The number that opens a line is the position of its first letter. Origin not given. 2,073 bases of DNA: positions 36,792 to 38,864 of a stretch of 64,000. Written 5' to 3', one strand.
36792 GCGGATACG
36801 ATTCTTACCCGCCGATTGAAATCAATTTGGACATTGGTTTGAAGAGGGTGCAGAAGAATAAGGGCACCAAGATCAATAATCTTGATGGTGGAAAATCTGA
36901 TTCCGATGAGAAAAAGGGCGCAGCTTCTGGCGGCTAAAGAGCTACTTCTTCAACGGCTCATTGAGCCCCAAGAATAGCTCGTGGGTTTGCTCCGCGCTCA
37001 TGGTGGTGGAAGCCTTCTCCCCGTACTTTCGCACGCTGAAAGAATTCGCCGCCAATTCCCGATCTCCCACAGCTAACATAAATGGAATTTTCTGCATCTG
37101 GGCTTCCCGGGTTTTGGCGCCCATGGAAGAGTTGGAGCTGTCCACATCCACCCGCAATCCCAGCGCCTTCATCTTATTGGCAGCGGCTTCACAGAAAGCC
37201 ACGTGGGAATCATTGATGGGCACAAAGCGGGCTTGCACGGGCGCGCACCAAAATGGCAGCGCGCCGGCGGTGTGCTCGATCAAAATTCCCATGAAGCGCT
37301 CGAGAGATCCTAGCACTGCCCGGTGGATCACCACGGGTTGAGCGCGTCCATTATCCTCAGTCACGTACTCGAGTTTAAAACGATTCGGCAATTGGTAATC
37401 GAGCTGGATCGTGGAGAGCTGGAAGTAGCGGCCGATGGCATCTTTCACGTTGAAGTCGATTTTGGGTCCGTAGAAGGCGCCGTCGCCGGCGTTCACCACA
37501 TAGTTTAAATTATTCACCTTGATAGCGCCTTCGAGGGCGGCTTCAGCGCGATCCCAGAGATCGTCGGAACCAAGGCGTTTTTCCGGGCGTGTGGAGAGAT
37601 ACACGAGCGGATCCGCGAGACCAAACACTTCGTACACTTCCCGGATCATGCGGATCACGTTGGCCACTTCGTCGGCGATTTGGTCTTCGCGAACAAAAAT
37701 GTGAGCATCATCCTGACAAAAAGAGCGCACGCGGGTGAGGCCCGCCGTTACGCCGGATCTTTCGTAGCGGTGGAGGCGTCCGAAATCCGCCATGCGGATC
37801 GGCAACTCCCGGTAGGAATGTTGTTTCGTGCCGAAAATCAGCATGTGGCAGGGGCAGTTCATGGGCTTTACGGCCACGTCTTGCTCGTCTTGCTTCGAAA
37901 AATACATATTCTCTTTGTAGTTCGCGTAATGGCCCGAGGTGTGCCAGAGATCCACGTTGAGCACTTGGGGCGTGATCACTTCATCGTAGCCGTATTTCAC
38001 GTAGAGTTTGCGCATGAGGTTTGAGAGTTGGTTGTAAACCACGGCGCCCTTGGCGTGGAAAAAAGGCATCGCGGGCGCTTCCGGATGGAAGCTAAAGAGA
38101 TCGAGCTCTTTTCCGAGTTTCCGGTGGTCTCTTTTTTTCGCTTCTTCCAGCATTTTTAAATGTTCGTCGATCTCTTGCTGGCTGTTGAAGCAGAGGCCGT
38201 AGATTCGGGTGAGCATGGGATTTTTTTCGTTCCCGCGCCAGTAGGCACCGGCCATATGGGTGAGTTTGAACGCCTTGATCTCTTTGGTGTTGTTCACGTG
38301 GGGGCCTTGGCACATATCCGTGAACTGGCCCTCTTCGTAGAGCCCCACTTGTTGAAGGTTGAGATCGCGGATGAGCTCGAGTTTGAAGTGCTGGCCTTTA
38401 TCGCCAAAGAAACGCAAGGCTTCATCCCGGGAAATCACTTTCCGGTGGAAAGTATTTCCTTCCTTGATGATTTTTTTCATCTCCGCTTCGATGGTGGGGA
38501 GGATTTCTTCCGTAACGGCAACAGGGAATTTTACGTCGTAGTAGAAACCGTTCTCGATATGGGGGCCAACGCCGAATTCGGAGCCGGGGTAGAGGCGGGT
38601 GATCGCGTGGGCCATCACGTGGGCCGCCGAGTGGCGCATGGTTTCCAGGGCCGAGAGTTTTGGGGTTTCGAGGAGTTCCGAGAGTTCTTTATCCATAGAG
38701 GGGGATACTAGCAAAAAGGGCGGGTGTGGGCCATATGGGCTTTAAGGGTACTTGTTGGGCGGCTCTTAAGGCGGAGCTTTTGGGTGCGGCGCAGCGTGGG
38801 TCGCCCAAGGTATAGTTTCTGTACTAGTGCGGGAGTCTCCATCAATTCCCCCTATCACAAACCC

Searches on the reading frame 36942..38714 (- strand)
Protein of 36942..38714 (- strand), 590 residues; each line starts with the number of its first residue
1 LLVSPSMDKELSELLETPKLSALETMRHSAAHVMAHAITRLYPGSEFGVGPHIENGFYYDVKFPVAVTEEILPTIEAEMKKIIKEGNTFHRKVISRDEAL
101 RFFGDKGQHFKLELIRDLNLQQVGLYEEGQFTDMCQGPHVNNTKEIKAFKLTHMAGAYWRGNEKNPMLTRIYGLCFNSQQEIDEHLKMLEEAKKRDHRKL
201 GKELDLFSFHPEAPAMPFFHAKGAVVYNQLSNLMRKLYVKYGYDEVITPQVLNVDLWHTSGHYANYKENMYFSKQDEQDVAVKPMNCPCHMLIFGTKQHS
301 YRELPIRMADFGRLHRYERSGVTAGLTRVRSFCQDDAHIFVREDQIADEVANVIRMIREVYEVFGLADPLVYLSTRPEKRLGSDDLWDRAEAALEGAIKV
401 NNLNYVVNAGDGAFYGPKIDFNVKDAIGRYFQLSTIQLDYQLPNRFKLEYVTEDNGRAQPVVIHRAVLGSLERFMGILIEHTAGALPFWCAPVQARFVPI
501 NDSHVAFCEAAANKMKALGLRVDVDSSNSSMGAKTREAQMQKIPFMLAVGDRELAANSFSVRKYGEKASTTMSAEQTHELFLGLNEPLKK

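Call 68: search_protein_families(library=pfam, proteins=[window:36942-38714:-], max_evalue=0.0001)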
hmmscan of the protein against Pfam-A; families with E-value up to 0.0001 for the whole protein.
window:36942-38714:- (590 aa): 3 families
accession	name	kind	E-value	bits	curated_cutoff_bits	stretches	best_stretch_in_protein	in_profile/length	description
PF00587.30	tRNA-synt_2b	-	1.9e-45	155.6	29.3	1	274-481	5-178/179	tRNA synthetase class II core domain (G, H, P, S and T)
PF03129.25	HGTP_anticodon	-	4.3e-17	62.5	21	1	494-580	1-90/94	Anticodon binding domain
PF07973.19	tRNA_SAD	-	4.1e-15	55.9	24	1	125-172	3-44/44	Threonyl and Alanyl tRNA synthetase second additional domain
